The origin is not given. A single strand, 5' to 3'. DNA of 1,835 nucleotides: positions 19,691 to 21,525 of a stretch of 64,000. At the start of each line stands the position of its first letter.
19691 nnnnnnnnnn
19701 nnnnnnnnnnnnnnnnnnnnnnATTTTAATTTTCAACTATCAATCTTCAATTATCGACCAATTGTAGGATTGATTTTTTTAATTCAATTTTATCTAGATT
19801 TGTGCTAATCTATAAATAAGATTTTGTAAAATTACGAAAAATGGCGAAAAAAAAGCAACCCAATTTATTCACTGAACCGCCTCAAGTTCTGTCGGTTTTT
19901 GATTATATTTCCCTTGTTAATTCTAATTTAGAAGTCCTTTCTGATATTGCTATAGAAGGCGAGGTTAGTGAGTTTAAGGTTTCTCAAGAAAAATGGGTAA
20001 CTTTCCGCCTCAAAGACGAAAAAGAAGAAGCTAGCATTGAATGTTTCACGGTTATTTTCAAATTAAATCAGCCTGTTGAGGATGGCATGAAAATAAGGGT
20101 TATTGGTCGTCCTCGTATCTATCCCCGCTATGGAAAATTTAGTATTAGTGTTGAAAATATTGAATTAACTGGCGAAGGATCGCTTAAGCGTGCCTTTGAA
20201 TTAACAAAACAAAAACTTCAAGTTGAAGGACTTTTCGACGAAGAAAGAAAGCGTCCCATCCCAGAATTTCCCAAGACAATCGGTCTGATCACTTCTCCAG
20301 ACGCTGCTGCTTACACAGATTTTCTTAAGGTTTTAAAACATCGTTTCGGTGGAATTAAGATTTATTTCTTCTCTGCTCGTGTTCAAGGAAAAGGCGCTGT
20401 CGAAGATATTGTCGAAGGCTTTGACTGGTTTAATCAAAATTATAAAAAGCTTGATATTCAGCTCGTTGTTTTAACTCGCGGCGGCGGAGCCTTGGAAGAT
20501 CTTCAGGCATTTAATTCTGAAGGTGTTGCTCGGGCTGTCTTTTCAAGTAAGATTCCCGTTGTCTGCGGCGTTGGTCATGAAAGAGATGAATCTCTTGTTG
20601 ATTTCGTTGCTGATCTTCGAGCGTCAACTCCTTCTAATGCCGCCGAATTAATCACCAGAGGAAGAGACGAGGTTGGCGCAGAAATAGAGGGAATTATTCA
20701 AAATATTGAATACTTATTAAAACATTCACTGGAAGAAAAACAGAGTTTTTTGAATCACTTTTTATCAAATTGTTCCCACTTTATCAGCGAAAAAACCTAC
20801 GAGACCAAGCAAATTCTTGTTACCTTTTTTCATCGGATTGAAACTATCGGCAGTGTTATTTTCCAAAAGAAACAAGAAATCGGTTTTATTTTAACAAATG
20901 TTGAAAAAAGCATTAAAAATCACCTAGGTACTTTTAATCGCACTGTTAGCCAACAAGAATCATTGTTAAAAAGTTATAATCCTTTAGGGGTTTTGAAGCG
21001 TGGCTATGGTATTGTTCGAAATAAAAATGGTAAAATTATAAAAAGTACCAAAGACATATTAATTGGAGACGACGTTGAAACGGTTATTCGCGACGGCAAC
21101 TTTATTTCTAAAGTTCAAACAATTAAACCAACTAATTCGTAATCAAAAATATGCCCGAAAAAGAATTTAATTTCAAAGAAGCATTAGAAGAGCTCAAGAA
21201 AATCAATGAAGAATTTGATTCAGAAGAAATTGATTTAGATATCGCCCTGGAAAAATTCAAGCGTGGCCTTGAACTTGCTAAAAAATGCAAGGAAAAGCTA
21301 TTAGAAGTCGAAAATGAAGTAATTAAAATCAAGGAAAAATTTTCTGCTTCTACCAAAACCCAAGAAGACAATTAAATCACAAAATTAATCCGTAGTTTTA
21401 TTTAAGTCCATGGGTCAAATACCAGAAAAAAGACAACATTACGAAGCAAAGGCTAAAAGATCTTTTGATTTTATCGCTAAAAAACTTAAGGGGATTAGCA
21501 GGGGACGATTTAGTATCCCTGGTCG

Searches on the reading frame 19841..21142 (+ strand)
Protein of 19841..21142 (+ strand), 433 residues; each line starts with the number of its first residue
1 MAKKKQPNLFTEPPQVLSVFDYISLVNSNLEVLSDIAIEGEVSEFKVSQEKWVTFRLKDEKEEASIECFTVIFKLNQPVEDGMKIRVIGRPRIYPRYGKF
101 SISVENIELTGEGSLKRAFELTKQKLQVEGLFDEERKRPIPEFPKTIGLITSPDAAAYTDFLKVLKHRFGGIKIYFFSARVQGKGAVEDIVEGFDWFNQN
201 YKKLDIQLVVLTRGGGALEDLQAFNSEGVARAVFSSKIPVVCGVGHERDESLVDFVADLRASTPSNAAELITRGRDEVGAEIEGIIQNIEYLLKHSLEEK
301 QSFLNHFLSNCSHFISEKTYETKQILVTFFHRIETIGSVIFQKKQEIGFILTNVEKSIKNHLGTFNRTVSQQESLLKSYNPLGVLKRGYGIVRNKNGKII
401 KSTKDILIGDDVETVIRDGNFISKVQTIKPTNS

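Call 7: search_protein_families(library=pfam, proteins=[window:19841-21142:+])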
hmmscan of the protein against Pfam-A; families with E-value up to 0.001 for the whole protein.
window:19841-21142:+ (433 aa): 3 families
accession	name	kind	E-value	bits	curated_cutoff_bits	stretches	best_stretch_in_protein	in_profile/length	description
PF02601.20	Exonuc_VII_L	-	1.9e-76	258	35.9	1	131-422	1-313/315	Exonuclease VII, large subunit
PF13742.12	tRNA_anti_2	-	1.2e-13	51.5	27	1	19-108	3-95/95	OB-fold nucleic acid binding domain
PF01336.31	tRNA_anti-codon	-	3.6e-07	30.5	27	1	37-109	2-74/75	OB-fold nucleic acid binding domain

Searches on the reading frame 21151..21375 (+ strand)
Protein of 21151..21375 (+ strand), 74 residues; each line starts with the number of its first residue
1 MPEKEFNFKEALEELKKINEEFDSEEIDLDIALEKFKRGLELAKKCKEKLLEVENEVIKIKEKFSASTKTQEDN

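Call 7: search_protein_families(library=pfam, proteins=[window:21151-21375:+])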
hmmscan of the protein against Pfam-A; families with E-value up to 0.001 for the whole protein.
window:21151-21375:+ (74 aa): 1 family
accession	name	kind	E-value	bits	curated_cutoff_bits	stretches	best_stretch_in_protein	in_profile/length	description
PF02609.21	Exonuc_VII_S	-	8e-12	45.4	24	1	8-58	1-51/52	Exonuclease VII small subunit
